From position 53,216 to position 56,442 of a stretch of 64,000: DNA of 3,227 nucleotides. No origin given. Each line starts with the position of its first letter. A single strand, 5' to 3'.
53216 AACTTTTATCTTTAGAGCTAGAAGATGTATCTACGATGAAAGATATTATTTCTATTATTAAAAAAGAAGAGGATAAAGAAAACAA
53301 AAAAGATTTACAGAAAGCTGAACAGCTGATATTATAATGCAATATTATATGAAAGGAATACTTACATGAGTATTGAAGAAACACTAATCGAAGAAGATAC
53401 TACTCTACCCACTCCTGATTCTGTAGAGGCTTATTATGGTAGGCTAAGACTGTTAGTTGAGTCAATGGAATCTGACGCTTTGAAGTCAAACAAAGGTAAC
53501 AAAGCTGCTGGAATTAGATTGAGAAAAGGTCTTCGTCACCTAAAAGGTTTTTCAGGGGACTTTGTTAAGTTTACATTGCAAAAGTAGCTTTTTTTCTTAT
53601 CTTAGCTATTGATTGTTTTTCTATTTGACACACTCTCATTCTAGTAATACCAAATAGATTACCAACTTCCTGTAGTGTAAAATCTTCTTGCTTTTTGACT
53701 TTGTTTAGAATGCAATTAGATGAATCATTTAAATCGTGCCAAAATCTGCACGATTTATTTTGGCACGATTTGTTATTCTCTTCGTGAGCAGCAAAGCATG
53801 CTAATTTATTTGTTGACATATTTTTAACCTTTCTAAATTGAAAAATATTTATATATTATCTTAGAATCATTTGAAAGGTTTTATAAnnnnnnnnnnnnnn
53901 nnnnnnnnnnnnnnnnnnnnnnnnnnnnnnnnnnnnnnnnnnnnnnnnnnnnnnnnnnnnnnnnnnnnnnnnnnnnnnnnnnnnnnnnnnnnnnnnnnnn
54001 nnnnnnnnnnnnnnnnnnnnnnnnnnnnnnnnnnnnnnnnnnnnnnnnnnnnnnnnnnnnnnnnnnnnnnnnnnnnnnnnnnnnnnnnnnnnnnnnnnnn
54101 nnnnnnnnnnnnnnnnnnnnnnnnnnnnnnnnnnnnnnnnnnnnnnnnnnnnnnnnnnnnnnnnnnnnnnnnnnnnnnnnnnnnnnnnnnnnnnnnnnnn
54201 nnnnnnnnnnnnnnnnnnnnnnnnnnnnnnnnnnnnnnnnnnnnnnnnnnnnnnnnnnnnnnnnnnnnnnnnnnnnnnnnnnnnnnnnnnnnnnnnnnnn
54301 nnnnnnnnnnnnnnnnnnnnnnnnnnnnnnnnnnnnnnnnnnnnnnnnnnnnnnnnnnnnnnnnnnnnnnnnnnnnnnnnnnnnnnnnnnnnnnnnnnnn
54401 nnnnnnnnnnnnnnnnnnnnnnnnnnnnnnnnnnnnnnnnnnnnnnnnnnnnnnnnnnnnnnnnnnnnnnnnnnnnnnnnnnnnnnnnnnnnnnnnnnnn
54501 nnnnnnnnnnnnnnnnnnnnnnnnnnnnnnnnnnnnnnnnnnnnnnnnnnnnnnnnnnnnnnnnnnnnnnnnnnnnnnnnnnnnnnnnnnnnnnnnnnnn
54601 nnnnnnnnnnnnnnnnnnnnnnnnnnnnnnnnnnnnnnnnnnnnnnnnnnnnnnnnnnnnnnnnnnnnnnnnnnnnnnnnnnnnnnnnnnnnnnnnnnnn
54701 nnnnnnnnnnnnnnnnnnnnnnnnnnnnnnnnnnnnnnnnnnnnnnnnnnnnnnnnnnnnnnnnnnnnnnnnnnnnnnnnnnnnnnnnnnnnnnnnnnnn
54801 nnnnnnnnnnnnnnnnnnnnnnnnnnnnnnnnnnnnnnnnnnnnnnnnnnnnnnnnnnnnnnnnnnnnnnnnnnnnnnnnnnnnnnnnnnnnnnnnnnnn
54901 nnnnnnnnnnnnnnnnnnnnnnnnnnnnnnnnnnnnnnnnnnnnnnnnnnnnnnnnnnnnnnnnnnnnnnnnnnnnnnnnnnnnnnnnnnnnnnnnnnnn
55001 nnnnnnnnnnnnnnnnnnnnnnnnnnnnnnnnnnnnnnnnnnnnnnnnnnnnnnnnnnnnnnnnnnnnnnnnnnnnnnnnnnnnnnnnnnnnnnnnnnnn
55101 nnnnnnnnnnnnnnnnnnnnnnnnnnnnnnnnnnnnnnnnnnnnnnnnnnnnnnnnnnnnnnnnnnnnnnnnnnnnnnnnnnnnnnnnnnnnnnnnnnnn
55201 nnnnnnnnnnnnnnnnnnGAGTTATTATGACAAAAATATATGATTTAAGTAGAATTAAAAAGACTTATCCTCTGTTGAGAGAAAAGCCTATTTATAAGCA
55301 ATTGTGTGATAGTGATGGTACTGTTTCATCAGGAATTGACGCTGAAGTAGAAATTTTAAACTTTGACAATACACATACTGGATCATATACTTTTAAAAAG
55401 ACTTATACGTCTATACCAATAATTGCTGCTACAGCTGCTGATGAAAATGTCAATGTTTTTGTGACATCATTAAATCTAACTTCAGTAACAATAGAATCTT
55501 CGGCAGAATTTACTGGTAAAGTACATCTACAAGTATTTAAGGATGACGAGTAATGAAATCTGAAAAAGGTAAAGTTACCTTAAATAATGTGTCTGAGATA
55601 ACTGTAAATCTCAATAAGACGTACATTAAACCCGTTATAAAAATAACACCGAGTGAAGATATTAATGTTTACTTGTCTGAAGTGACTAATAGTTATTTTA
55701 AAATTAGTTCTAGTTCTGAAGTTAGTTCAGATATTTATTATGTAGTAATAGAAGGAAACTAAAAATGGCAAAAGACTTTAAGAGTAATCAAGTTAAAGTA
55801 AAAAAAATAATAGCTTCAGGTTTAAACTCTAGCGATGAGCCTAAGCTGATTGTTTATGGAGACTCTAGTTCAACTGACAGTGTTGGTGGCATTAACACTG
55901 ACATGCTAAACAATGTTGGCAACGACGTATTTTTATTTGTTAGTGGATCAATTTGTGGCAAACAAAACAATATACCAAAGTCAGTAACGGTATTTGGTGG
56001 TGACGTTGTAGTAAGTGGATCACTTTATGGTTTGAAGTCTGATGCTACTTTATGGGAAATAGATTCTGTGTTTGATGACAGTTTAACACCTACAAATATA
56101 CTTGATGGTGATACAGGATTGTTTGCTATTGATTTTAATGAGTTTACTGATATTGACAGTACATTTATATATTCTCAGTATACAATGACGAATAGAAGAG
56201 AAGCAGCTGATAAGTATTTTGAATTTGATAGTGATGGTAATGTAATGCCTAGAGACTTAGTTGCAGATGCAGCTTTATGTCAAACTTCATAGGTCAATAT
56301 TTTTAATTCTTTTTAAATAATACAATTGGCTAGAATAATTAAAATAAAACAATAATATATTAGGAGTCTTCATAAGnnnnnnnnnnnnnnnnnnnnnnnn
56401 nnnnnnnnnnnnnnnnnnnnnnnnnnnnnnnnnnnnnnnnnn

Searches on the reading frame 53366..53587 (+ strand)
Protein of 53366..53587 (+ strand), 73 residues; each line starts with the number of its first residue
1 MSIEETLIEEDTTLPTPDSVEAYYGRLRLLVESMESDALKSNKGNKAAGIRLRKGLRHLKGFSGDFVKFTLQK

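Call 30: search_protein_families(library=pfam, proteins=[window:53366-53587:+], max_evalue=0.05)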
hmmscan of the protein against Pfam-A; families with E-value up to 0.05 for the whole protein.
window:53366-53587:+ (73 aa): 1 family
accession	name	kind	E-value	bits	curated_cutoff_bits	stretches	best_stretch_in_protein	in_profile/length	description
PF07432.18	Hc1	-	4.4e-10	39.7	23.5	1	24-61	4-42/57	Histone H1-like protein Hc1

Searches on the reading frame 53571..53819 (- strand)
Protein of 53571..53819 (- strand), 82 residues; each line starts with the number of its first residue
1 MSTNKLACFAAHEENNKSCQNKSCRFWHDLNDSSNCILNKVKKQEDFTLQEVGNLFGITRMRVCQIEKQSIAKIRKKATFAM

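Call 30: search_protein_families(library=pfam, proteins=[window:53571-53819:-], max_evalue=0.05)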
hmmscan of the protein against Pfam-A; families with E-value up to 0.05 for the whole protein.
window:53571-53819:- (82 aa): 1 family
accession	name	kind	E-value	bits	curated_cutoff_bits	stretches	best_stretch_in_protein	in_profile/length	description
PF04545.22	Sigma70_r4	-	3.9e-10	39.5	24.1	1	44-76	18-50/50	Sigma-70, region 4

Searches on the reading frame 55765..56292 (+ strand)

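Call 30: search_protein_families(library=pfam, proteins=[window:55765-56292:+], max_evalue=0.05)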
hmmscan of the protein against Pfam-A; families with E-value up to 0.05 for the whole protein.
window:55765-56292:+ (175 aa): 1 family
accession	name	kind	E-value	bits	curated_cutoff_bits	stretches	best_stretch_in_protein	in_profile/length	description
PF14266.11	YceG_bac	-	0.018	15.1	25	1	21-71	159-207/250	YceG domain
